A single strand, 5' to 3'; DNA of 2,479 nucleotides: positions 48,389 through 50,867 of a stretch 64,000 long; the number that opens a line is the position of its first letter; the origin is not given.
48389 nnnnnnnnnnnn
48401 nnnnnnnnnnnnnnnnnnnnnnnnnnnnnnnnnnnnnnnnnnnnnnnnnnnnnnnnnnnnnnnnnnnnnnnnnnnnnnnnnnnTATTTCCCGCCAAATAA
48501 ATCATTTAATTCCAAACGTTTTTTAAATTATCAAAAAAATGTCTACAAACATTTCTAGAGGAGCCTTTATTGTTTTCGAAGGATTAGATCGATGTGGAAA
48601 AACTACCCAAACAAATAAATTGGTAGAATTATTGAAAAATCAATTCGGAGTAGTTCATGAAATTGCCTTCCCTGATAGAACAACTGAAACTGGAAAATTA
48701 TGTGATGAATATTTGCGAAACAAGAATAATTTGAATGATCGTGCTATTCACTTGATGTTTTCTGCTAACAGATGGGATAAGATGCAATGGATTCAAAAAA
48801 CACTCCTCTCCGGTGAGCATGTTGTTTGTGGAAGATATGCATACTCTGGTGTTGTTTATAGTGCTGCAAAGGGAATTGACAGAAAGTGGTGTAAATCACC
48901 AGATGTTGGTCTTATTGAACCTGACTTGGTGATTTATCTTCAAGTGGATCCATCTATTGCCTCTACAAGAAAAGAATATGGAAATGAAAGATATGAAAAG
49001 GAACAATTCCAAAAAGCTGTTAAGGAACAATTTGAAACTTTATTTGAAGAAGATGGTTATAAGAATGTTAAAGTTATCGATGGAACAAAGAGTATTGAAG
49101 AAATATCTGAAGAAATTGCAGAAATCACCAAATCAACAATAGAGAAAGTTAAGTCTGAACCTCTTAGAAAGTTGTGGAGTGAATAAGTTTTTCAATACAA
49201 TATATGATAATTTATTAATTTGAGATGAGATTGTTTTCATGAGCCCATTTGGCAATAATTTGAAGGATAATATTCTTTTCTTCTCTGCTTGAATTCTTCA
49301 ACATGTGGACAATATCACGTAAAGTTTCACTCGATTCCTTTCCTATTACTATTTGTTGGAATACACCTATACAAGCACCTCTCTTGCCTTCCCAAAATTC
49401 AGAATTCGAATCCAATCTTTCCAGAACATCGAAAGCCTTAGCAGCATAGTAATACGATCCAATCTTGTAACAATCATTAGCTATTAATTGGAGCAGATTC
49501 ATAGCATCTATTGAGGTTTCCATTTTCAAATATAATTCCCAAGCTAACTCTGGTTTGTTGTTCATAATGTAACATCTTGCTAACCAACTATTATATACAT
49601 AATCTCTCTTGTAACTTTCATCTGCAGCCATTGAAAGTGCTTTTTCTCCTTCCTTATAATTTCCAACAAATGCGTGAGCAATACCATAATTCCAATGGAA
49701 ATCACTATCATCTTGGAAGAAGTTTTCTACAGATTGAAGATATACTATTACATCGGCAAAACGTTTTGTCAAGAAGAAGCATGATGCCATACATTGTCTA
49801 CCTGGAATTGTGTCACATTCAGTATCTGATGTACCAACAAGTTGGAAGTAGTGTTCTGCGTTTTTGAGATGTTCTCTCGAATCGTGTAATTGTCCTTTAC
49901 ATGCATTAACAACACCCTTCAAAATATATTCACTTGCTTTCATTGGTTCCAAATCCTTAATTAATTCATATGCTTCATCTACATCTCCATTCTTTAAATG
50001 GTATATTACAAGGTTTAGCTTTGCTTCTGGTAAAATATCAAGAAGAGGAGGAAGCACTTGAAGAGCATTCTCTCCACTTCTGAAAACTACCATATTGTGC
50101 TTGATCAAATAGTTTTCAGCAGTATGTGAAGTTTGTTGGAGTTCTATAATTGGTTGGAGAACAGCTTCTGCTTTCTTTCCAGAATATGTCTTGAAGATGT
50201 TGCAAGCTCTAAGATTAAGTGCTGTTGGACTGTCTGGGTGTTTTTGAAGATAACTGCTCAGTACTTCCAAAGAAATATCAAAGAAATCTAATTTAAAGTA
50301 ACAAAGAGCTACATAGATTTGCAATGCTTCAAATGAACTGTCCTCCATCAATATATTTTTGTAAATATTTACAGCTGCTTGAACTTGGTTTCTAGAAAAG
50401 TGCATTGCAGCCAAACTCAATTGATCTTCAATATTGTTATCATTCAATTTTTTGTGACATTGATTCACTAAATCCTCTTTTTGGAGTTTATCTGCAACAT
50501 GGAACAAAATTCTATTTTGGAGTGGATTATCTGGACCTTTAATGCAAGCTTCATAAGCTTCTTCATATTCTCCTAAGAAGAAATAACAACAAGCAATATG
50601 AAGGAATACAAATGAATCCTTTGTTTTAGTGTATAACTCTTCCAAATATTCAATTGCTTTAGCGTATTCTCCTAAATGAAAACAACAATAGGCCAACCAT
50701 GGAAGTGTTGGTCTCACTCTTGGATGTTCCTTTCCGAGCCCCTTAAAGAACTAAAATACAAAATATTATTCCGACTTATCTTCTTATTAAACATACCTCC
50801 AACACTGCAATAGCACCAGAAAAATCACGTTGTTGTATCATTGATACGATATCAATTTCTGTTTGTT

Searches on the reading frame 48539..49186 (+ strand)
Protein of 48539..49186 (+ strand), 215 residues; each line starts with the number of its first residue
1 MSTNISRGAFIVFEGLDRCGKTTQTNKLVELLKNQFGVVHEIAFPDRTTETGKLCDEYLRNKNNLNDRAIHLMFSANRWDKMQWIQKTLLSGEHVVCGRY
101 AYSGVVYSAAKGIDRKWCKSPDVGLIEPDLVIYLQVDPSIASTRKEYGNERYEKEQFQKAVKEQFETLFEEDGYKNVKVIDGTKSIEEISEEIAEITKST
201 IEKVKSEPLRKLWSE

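Call 5: find_encoding_contigs(protein=window:48539-49186:+, flank=3000, max_places=4)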
Protein window:48539-49186:+ (215 aa): no gene with exactly this product is on record in the collection.

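Call 6: search_protein_families(library=pfam, proteins=[window:48539-49186:+])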
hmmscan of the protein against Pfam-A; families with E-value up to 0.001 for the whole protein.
window:48539-49186:+ (215 aa): 2 families
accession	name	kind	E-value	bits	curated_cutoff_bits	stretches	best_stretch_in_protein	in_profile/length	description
PF02223.23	Thymidylate_kin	-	5.1e-45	153.9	27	1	13-193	1-185/185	Thymidylate kinase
PF13521.12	AAA_28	-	8.9e-05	23.2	27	1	11-182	2-159/164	AAA domain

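Call 40: find_homologous_proteins(query=window:48539-49186:+, max_evalue=1e-35)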
Query window:48539-49186:+ (215 aa): 242 proteins with E <= 1e-35 among 591 candidates; the best 120 are listed.
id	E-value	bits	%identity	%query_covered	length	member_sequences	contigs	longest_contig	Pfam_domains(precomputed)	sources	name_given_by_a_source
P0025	2.7e-139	479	100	100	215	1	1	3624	PF02223.24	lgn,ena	-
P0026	6.4e-124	429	87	100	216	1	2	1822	PF02223.24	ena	-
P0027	3.7e-106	371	76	96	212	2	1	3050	PF02223.24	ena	-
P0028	1.8e-102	359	76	97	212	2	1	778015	PF02223.24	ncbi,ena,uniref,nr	ncbi:hypothetical protein FDP41_002344 [Naegleria fowleri]|uniref:Thymidylate kinase n=1 Tax=Naegler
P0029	5.0e-102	358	74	97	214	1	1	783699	PF02223.24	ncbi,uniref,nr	ncbi:hypothetical protein C9374_012603 [Naegleria lovaniensis]|uniref:Thymidylate kinase n=1 Tax=Nae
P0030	2.1e-91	323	67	97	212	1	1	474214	PF02223.24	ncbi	ncbi:hypothetical protein ABK040_004512 [Willaertia magna]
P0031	3.7e-66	241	53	98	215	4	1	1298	PF02223.24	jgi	-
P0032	1.0e-62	229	52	98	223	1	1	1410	PF02223.24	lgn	-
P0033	1.9e-58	215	52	96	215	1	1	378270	PF02223.24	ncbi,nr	ncbi:hypothetical protein HDV00_009170 [Rhizophlyctis rosea]|nr:hypothetical protein HDV00_009170 [R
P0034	2.9e-58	215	49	97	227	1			PF02223.24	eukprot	eukprot:GILI01040416.1.p1 GENE.GILI01040416.1~~GILI01040416.1.p1 ORF type:complete len:228 (+),score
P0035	6.5e-58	214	49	97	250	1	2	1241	PF02223.24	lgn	-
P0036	8.8e-58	213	50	97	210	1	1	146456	PF02223.24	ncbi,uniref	ncbi:dTMP kinase [Acrasis kona]|uniref:Thymidylate kinase n=1 Tax=Acrasis kona TaxID=1008807 RepID=A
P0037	2.6e-57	212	48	99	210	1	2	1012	PF02223.24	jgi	jgi:dTMP kinase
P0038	3.7e-57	211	55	88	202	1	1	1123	PF02223.24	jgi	jgi:dTMP kinase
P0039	5.2e-57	211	51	100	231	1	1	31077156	PF02223.24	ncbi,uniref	ncbi:thymidylate kinase-like [Liolophura sinensis]|uniref:thymidylate kinase-like n=1 Tax=Liolophura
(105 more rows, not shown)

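Call 41: find_encoding_contigs(protein=P0028, flank=10000, max_places=1)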
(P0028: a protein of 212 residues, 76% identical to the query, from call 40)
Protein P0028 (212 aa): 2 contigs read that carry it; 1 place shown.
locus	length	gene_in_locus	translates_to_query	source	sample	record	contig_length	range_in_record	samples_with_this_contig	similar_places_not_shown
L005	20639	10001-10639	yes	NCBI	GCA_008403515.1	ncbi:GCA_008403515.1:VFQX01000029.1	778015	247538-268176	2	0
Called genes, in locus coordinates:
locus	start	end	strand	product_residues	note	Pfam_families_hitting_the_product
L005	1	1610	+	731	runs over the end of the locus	PF13041:PPR_2 (faint), PF12854:PPR_1 (faint)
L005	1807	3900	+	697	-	PF08427:ARMH3_C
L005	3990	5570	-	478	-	-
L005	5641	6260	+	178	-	PF01929:Ribosomal_L14e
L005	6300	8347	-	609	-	PF00076:RRM_1, PF17780:OCRE, PF01585:G-patch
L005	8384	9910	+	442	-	PF00069:Pkinase, PF07714:PK_Tyr_Ser-Thr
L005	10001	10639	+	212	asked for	PF02223:Thymidylate_kin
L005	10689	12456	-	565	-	PF13371:TPR_9 (faint), PF13428:TPR_14 (faint), PF13432:TPR_16 (faint), PF14559:TPR_19 (faint), PF12895:ANAPC3 (faint), PF01535:PPR (faint), PF07719:TPR_2 (faint), PF13174:TPR_6 (faint)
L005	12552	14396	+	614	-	PF27813:CCDC148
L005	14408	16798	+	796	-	-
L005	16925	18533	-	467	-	PF00153:Mito_carr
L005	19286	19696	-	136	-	-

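Call 42: find_encoding_contigs(protein=P0029, flank=10000, max_places=1)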
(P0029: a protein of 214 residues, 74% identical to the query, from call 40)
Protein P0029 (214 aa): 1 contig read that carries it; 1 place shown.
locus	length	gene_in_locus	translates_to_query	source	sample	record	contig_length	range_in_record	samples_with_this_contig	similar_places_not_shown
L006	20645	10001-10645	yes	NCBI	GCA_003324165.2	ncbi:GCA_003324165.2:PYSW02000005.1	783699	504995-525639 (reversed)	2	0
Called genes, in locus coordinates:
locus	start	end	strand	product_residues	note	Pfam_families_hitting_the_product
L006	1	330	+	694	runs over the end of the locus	PF08427:ARMH3_C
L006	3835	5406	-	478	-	-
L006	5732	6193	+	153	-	PF01929:Ribosomal_L14e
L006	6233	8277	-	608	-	PF00076:RRM_1, PF17780:OCRE, PF01585:G-patch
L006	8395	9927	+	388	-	PF00069:Pkinase, PF07714:PK_Tyr_Ser-Thr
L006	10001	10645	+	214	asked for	PF02223:Thymidylate_kin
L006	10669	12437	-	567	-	PF13371:TPR_9 (faint), PF13424:TPR_12 (faint), PF13428:TPR_14 (faint), PF13432:TPR_16 (faint), PF14559:TPR_19 (faint), PF12895:ANAPC3 (faint), PF01535:PPR (faint), PF07719:TPR_2 (faint), +1 more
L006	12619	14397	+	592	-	PF27813:CCDC148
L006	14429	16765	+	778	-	-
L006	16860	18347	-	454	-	PF00153:Mito_carr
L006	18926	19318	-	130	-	-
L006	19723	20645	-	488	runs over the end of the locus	PF02204:VPS9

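Call 43: find_encoding_contigs(protein=P0030, flank=10000, max_places=1)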
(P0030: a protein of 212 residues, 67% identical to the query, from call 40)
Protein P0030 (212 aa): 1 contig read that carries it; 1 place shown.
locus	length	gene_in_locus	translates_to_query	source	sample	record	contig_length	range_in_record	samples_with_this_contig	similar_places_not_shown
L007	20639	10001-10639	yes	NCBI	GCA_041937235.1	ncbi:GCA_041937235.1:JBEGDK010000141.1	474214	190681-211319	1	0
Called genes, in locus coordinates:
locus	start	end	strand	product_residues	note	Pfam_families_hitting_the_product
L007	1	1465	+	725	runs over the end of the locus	PF00076:RRM_1, PF17780:OCRE, PF12656:G-patch_2 (weak), PF01585:G-patch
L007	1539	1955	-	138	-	PF01929:Ribosomal_L14e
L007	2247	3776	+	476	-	-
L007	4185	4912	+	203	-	PF00025:Arf, PF03193:RsgA_GTPase (faint), PF00071:Ras, PF01926:MMR_HSR1 (weak), PF08477:Roc, PF00009:GTP_EFTU (weak)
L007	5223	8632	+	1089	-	PF00225:Kinesin, PF16796:Microtub_bd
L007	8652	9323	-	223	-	PF03134:TB2_DP1_HVA22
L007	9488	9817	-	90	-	-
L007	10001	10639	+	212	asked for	PF02223:Thymidylate_kin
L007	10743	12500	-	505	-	PF07719:TPR_2 (faint), PF13428:TPR_14 (faint), PF13432:TPR_16 (faint), PF14559:TPR_19 (faint), PF01535:PPR (faint), PF12895:ANAPC3 (weak)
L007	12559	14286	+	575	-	-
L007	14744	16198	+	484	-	-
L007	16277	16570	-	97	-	-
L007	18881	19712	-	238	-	-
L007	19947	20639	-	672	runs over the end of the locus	PF03109:ABC1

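Call 44: find_encoding_contigs(protein=P0036, flank=10000, max_places=1)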
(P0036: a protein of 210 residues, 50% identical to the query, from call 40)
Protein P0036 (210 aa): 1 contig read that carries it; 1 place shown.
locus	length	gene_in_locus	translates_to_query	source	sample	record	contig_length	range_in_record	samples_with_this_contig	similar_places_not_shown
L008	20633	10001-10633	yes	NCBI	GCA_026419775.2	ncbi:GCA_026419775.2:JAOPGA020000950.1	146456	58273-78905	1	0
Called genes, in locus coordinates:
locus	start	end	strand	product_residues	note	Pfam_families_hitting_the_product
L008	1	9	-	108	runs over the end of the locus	PF00254:FKBP_C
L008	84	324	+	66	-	PF05365:UCR_UQCRX_QCR9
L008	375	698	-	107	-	-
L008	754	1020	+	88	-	-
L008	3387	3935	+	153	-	PF04145:Ctr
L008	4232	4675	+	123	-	-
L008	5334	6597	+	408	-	PF19193:Tectonin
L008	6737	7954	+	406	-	-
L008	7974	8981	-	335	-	-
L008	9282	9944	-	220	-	-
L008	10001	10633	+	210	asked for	PF02223:Thymidylate_kin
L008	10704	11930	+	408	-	PF00254:FKBP_C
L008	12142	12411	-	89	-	PF07297:DPM2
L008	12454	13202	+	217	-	-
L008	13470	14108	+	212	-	-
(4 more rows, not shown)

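Call 62: find_encoding_contigs(protein=P0026, flank=3000, max_places=2)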
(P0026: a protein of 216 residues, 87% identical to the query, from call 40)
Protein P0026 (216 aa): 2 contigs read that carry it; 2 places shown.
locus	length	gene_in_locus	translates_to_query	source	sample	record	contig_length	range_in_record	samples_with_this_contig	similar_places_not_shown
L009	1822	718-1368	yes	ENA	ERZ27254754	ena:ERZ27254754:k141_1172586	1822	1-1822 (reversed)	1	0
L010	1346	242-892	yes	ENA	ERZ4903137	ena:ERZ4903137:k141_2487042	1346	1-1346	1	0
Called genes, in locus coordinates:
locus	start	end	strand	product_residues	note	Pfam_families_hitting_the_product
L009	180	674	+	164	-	PF00069:Pkinase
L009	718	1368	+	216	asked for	PF02223:Thymidylate_kin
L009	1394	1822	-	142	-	?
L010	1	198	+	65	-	?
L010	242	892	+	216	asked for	PF02223:Thymidylate_kin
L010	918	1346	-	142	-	?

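Call 63: find_encoding_contigs(protein=P0027, flank=3000, max_places=2)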
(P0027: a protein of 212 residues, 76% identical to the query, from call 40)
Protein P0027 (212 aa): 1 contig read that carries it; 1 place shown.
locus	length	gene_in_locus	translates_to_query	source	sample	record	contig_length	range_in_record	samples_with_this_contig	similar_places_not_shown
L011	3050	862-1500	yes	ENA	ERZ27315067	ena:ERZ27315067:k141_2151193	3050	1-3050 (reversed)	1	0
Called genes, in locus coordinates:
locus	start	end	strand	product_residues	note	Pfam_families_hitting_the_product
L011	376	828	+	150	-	PF00069:Pkinase (weak)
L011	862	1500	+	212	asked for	PF02223:Thymidylate_kin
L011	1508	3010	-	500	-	PF07719:TPR_2 (faint), PF12895:ANAPC3 (weak), PF13424:TPR_12 (faint), PF13428:TPR_14 (faint), PF13432:TPR_16 (faint), PF14559:TPR_19 (faint)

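Call 86: list_cluster_members(proteins=[P0025, P0001, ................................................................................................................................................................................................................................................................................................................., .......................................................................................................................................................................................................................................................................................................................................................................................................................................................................])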
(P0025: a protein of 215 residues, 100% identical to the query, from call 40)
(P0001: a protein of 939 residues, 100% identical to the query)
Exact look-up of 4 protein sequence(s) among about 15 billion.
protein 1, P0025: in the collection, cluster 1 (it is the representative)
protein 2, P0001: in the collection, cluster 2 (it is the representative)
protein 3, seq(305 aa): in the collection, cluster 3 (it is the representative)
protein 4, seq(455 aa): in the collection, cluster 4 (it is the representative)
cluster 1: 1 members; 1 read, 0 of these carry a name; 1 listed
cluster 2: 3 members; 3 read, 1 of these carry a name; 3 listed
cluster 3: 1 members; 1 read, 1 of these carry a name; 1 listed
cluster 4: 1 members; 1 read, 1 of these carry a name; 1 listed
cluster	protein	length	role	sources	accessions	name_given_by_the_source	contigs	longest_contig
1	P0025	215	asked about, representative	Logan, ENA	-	-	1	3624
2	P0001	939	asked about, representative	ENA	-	-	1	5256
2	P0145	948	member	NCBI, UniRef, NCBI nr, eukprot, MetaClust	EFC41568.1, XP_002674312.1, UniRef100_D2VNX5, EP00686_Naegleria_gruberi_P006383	transcription elongation complex subunit [Naegleria gruberi] | FACT complex subunit n=1 Tax=Naegleria gruberi TaxID=5762 RepID=D2VNX5_NAEGR | XP_002674312.1 transcription elongation complex subunit [Naegleria gruberi strain NEG-M]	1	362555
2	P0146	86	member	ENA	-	-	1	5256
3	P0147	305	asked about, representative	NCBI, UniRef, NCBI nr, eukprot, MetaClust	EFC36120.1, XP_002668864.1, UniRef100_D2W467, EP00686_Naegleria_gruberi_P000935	predicted protein [Naegleria gruberi] | Predicted protein n=1 Tax=Naegleria gruberi TaxID=5762 RepID=D2W467_NAEGR | uncharacterized protein NAEGRDRAFT_54558 [Naegleria gruberi]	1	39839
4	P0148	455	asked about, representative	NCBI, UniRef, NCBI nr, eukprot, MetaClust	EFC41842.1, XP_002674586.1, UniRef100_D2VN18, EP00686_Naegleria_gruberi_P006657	predicted protein [Naegleria gruberi] | Predicted protein n=1 Tax=Naegleria gruberi TaxID=5762 RepID=D2VN18_NAEGR | uncharacterized protein NAEGRDRAFT_50903 [Naegleria gruberi]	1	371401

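Call 95: search_solved_structures(query=L007:6086-8632:+, max_evalue=1e-20)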
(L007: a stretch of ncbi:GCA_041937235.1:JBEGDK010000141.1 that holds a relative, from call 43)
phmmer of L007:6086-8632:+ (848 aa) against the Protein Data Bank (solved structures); distinct sequences matched with E-value up to 1e-20: 74 (the best 60 are shown).
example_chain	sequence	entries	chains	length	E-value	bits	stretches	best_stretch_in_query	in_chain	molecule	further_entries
3b6u_A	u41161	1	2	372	3.3e-30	108.4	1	1-105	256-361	Kinesin-like protein KIF3B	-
7a3z_A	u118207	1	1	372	1.2e-27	99.9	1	1-121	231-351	Osmotic avoidance abnormal protein 3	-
7a40_A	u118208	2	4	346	4.7e-27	97.9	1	1-105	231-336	Osmotic avoidance abnormal protein 3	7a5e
1goj_A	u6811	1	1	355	3.9e-26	94.9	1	1-108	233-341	KINESIN HEAVY CHAIN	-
4hna_K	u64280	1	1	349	4e-26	94.9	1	1-106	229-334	Kinesin-1 heavy chain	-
5zo7_A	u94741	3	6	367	5.6e-26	94.4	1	1-108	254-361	Kinesin-like protein KIF11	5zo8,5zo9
3wpn_A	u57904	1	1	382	6.1e-26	94.3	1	1-108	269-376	Kinesin-like protein KIF11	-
3j8x_K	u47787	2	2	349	1.1e-25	93.5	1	1-106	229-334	Kinesin-1 heavy chain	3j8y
9l7m_K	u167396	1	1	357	1.2e-25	93.2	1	1-106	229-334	Kinesin-1 heavy chain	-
3hqd_A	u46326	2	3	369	1.6e-25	92.9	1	1-106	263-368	Kinesin-like protein KIF11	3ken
4zhi_A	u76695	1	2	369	1.6e-25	92.9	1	1-106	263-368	Kinesin-like protein KIF11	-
4zca_A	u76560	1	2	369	1.6e-25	92.8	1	1-106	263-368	Kinesin-like protein KIF11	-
4aqv_C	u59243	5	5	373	1.7e-25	92.8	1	1-106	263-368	KINESIN-LIKE PROTEIN KIF11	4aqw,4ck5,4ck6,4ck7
6ta3_K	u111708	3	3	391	1.8e-25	92.7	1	1-106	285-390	Kinesin-like protein KIF11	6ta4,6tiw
9gnq_K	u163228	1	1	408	2e-25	92.5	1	1-110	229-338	Kinesin-1 heavy chain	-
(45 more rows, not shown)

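Call 96: search_protein_families(library=ncbifam, proteins=[L007:6086-8632:+], max_evalue=0.001)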
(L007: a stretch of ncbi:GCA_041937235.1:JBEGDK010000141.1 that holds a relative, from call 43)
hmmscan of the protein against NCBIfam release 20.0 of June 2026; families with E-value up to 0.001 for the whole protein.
L007:6086-8632:+ (848 aa): 0 families

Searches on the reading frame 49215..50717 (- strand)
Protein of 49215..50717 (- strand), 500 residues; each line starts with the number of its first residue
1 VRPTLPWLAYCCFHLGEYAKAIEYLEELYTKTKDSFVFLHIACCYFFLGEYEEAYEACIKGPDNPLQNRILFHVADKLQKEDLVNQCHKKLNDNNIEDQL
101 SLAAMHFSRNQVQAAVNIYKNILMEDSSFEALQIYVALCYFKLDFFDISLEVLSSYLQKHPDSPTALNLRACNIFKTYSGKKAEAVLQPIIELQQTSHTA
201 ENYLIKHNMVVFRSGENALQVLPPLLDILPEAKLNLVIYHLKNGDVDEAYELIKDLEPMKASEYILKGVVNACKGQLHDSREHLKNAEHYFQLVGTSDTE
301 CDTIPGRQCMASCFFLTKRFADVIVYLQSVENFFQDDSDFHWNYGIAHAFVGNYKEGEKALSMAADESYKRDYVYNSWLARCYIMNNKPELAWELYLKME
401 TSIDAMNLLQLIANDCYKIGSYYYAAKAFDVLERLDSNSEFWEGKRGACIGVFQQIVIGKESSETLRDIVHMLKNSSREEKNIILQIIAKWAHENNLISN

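Call 6: search_protein_families(library=pfam, proteins=[window:49215-50717:-])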
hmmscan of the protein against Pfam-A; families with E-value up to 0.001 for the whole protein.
window:49215-50717:- (500 aa): 14 families
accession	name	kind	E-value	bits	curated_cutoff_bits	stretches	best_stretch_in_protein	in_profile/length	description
PF12895.13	ANAPC3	-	2e-16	60.5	27.2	1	7-57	28-78/82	Anaphase-promoting complex, cyclosome, subunit 3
PF14559.12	TPR_19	-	3.5e-16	59.7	25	0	109-171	4-66/68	Tetratricopeptide repeat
PF13428.12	TPR_14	-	2.8e-15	55.7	23.5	0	7-36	6-35/44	Tetratricopeptide repeat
PF13432.12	TPR_16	-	8.6e-09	36.1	32.7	0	7-32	36-61/65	Tetratricopeptide repeat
PF07719.23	TPR_2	-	2.2e-08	34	27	0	7-28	6-27/34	Tetratricopeptide repeat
PF13174.12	TPR_6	-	1e-07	32.6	26.3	0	37-57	2-22/33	Tetratricopeptide repeat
PF13181.12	TPR_8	-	1.2e-05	25.5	25.7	0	8-28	7-27/34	Tetratricopeptide repeat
PF13371.12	TPR_9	-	7.5e-05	23.1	35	0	105-171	4-70/73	Tetratricopeptide repeat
PF13424.12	TPR_12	-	0.00015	22.3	30.1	0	8-51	9-61/77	Tetratricopeptide repeat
PF01535.26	PPR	-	0.00038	21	25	0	381-400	8-27/31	PPR repeat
PF00515.34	TPR_1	-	0.00042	20.4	27.8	0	8-27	7-26/34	Tetratricopeptide repeat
PF25068.1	ARM_TT21_4th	-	0.00043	21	30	0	17-103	14-99/153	Tetratricopeptide repeat protein 21 forth ARM domain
PF13431.12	TPR_17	-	0.00076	20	24.4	0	371-393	11-33/34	Tetratricopeptide repeat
PF13176.12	TPR_7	-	0.0008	19.8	27.9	0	14-34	11-31/36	Tetratricopeptide repeat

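Call 80: search_solved_structures(query=window:49215-50717:-, max_evalue=1e-10)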
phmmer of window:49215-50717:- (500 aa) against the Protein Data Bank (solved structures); distinct sequences matched with E-value up to 1e-10: 1.
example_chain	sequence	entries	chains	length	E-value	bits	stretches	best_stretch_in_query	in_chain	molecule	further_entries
8bd7_E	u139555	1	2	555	8.4e-172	575.6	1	4-496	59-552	Intraflagellar transport protein 56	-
